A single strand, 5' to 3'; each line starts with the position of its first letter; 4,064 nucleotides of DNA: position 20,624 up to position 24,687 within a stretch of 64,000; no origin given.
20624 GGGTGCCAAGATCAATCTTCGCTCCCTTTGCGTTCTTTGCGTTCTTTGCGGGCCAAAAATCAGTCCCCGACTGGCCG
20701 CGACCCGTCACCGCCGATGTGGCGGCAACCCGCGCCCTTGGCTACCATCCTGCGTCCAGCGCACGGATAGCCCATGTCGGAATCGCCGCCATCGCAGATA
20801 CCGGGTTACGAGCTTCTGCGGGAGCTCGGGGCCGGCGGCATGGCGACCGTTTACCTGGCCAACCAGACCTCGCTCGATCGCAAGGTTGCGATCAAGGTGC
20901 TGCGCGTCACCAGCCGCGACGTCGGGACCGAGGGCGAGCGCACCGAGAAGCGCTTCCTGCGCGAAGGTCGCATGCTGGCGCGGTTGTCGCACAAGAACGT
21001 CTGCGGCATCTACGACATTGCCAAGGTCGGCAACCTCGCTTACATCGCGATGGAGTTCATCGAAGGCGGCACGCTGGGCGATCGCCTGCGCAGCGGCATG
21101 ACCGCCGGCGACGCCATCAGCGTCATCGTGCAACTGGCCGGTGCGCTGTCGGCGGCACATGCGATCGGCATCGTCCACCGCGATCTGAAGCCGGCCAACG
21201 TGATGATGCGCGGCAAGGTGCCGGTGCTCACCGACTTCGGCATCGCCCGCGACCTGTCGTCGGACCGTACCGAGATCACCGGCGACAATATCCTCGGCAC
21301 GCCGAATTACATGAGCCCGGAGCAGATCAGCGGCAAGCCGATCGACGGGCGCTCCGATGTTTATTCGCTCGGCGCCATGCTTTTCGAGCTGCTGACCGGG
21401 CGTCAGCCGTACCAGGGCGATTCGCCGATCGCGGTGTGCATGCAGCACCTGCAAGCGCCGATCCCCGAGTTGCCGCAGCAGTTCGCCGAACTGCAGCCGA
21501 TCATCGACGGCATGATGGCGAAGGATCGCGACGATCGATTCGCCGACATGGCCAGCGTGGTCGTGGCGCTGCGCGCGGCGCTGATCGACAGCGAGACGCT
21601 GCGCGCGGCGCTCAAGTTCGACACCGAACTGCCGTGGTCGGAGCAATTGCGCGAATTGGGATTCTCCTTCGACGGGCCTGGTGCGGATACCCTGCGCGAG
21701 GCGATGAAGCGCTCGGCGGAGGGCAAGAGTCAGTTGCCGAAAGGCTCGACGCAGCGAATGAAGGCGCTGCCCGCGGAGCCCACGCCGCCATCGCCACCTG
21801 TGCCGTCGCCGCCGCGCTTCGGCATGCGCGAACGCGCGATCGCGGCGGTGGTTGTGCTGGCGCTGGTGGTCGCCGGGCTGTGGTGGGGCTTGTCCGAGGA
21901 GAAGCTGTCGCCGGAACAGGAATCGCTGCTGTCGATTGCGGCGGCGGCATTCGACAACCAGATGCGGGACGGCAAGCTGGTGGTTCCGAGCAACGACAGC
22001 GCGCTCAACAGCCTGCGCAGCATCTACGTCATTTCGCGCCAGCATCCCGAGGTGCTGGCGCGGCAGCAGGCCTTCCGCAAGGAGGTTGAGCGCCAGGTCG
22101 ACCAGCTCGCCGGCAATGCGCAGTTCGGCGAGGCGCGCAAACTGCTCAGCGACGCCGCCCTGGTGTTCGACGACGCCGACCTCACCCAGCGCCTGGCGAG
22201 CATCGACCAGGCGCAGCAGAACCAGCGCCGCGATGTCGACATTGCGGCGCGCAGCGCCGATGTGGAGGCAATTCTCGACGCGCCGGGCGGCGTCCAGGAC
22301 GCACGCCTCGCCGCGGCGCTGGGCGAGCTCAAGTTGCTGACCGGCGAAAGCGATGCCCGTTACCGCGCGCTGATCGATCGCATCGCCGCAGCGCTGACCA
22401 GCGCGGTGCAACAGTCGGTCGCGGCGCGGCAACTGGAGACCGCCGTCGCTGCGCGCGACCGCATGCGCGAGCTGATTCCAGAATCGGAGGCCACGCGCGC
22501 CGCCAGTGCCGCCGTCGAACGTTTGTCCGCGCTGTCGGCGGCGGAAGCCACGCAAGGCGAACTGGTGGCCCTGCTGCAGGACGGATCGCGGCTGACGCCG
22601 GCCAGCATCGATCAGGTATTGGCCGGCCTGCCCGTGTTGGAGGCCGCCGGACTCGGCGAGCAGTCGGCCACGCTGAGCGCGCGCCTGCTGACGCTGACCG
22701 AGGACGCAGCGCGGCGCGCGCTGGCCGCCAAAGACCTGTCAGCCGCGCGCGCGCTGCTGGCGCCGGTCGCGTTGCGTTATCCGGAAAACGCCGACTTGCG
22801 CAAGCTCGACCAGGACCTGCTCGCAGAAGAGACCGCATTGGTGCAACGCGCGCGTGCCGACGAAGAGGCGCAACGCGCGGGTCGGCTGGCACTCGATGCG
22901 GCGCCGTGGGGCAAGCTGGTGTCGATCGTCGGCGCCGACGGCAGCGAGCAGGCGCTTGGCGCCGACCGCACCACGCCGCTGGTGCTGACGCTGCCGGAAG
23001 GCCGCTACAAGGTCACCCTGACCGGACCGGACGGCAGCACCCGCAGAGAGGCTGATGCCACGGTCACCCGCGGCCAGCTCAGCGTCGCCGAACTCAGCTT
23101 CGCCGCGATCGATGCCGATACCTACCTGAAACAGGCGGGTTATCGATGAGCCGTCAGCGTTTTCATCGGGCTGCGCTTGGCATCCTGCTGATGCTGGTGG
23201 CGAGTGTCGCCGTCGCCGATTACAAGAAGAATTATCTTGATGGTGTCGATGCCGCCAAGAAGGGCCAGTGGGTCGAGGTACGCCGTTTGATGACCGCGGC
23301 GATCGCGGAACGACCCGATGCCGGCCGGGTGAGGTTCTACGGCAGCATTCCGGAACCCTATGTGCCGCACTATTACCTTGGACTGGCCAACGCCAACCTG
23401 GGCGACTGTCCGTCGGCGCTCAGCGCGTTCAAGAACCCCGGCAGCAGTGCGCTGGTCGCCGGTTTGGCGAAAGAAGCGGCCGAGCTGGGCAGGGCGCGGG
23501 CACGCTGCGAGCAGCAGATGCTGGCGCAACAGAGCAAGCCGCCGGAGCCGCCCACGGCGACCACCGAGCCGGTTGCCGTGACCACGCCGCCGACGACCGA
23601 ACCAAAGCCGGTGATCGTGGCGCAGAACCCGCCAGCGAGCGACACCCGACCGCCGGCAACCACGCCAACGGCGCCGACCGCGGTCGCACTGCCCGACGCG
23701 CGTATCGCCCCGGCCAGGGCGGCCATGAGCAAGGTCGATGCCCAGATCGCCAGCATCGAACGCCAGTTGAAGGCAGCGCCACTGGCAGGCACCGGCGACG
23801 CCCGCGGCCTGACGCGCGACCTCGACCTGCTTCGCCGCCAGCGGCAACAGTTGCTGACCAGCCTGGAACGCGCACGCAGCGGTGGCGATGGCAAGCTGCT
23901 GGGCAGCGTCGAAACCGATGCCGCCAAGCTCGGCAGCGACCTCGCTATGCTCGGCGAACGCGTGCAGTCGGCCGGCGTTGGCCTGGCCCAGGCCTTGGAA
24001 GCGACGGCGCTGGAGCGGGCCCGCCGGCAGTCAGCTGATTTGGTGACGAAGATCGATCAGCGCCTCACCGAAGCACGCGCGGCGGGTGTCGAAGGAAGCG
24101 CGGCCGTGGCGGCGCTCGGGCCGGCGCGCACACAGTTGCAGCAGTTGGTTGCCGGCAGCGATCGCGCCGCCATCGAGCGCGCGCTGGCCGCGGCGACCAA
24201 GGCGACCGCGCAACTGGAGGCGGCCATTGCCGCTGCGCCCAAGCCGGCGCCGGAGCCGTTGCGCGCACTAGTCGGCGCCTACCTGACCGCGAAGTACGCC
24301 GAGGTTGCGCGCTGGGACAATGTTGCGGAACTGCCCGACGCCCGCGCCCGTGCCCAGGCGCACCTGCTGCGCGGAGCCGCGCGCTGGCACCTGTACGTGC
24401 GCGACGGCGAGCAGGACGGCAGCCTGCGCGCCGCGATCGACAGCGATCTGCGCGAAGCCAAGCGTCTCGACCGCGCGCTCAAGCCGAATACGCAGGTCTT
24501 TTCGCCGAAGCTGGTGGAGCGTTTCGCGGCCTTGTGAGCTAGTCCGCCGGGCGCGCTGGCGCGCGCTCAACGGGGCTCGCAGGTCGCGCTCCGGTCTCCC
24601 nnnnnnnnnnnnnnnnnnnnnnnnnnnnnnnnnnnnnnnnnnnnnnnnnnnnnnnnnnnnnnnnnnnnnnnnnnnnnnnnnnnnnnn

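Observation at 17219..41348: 24-kb accessory block: exoprotein family plus Ser/Thr kinase, FadL-type barrel and modification enzymes, inserted between purine-catabolism and ilv genes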

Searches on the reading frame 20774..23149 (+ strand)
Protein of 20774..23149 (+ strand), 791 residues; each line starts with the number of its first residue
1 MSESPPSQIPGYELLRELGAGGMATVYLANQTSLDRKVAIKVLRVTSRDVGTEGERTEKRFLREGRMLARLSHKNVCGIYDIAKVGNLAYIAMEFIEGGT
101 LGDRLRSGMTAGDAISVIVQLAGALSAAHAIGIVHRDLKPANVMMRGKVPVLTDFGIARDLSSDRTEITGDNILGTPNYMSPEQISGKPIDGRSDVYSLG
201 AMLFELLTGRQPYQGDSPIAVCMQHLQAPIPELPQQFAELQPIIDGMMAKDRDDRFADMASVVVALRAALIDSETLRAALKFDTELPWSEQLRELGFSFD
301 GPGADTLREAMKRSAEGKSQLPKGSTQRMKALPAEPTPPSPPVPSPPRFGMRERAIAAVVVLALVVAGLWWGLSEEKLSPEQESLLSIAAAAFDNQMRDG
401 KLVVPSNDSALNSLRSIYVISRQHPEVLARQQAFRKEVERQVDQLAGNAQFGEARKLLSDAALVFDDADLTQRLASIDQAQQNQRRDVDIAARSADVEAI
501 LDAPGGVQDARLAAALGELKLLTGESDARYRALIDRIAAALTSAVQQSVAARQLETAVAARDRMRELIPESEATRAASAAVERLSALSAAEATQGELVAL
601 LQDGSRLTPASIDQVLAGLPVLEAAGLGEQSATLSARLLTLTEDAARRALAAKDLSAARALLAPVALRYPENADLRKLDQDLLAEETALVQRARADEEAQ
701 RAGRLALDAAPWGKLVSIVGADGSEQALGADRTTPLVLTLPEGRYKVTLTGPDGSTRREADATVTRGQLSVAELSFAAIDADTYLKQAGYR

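Call 3: search_protein_families(library=pfam, proteins=[window:20774-23149:+], max_evalue=0.01)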
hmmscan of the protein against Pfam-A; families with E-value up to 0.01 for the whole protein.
window:20774-23149:+ (791 aa): 2 families
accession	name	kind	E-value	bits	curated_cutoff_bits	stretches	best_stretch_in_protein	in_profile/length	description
PF00069.31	Pkinase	-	6.2e-48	163.9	31.7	1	12-257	1-253/263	Protein kinase domain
PF07714.23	PK_Tyr_Ser-Thr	-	5.2e-33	114.9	23.1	1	13-255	2-248/258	Protein tyrosine and serine/threonine kinase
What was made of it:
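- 20774..23149 (+): Hanks-type Ser/Thr kinase. It has one TM helix around aa 355-375 and a ~410-aa extracytoplasmic helical domain. Pkinase scores 163.9 bits (call 3).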

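Call 4: search_protein_families(library=ncbifam, proteins=[window:20774-23149:+], max_evalue=0.01)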
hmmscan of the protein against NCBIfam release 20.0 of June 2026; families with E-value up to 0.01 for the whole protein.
window:20774-23149:+ (791 aa): 19 families
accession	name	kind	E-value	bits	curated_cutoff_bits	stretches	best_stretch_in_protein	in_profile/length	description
NF033483.0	PknB_PASTA_kin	equivalog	4.6e-84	283.5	450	1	12-370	9-354/563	Stk1 family PASTA domain-containing Ser/Thr kinase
NF052427.1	StpK7MSMEG_1200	equivalog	5.2e-50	170.5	900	1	11-270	8-269/601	serine/threonine protein kinase StpK7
NF047741.1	antiphage_MADS6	equivalog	9e-38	130.2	460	2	108-277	295-468/612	methylation-associated defense system protein kinase MAD6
TIGR03903.1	TOMM_kin_cyc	equivalog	1.6e-37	128.9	705.75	1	36-257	4-235/1267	TOMM system kinase/cyclase fusion protein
NF053615.1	SerThrKinAfsKStmc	equivalog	5.3e-35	121.3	1300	1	5-257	8-256/809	protein serine/threonine kinase AfsK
NF009651.0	PRK13184.1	equivalog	2.1e-32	112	839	1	11-262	3-283/932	serine/threonine-protein kinase PknD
NF038150.1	lanthi_synth_IV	equivalog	3.4e-28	98.5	650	1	25-279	204-466/851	class IV lanthionine synthetase LanL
NF033442.0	BREX_PglW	equivalog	1.2e-19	69.6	990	2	11-216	513-713/1391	BREX system serine/threonine kinase PglW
NF038151.1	lanthi_synth_III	equivalog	1.1e-15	57.1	575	1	20-212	230-428/833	class III lanthionine synthetase LanKC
NF011463.0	PRK14879.1-4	equivalog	4.5e-10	39.3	188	1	18-165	23-166/237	Kae1-associated kinase Bud32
TIGR03724.2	arch_bud32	equivalog_domain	1.2e-09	38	125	1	58-160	37-133/193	KEOPS complex kinase/ATPase Bud32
NF011464.0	PRK14879.1-7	equivalog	1.9e-08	34.3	246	1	41-159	37-150/221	Kae1-associated kinase Bud32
NF058632.1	SerThrKinPrkT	equivalog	4e-08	32.6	280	1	12-149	23-154/322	serine/threonine protein kinase PrkT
NF043056.1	T4SS_LegK1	equivalog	2.2e-07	29.8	550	1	132-206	209-283/516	Dot/Icm T4SS effector kinase LegK1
NF007174.0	PRK09605.1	equivalog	1.1e-06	27.4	447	1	55-159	377-474/535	bifunctional N(6)-L-threonylcarbamoyladenine synthase/serine/threonine protein kinase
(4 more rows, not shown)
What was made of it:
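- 20774..23149 (+): PknB-like NF033483 scores 283 bits, below its equivalog cut-off (call 4).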

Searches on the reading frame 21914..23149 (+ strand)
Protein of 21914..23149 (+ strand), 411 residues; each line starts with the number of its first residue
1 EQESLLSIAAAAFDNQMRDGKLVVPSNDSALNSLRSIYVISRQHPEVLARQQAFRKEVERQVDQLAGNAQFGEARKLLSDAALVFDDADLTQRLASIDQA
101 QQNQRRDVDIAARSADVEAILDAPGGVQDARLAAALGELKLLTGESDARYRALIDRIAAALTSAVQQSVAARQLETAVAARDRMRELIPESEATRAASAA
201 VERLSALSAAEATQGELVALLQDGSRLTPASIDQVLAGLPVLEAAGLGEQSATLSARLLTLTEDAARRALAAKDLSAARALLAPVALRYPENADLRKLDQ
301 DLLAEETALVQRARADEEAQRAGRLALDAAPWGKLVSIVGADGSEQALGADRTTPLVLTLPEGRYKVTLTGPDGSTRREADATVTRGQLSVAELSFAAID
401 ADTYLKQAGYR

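Call 62: search_protein_families(library=pfam, proteins=[window:21914-23149:+], max_evalue=0.05)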
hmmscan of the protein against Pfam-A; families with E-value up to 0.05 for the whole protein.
window:21914-23149:+ (411 aa): 0 families

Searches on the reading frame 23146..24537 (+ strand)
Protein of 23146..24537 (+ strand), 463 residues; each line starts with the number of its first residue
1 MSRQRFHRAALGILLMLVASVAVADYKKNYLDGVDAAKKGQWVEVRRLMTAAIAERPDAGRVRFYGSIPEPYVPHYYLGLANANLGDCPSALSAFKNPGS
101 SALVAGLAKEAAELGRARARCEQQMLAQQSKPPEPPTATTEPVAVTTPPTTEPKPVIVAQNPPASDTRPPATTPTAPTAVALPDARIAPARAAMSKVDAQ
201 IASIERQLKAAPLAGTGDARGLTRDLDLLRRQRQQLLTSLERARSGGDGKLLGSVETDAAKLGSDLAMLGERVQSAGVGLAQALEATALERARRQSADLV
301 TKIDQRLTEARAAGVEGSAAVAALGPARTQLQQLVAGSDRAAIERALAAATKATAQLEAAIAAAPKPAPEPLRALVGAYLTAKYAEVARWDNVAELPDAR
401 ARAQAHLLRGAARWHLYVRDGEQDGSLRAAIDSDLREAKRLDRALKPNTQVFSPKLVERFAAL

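Call 3: search_protein_families(library=pfam, proteins=[window:23146-24537:+], max_evalue=0.01)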
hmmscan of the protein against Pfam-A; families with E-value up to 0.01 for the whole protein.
window:23146-24537:+ (463 aa): 0 families

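Call 4: search_protein_families(library=ncbifam, proteins=[window:23146-24537:+], max_evalue=0.01)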
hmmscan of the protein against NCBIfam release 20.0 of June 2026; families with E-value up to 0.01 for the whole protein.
window:23146-24537:+ (463 aa): 1 family
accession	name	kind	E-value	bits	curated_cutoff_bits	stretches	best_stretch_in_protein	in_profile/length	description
NF046118.1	T4SS_BAB2_0123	subfamily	0.00024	21.3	100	1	268-361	37-129/145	BAB2_0123 family type IV secretion system effector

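Call 62: search_protein_families(library=pfam, proteins=[window:23146-24537:+], max_evalue=0.05)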
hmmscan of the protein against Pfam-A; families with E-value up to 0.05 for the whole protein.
window:23146-24537:+ (463 aa): 0 families
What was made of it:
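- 23146..24537 (+): CC, a 463-aa signal-peptide protein. It has a Pro/Thr-rich linker and long helical regions. Its start overlaps the kinase stop. No Pfam match (calls 3, 62).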
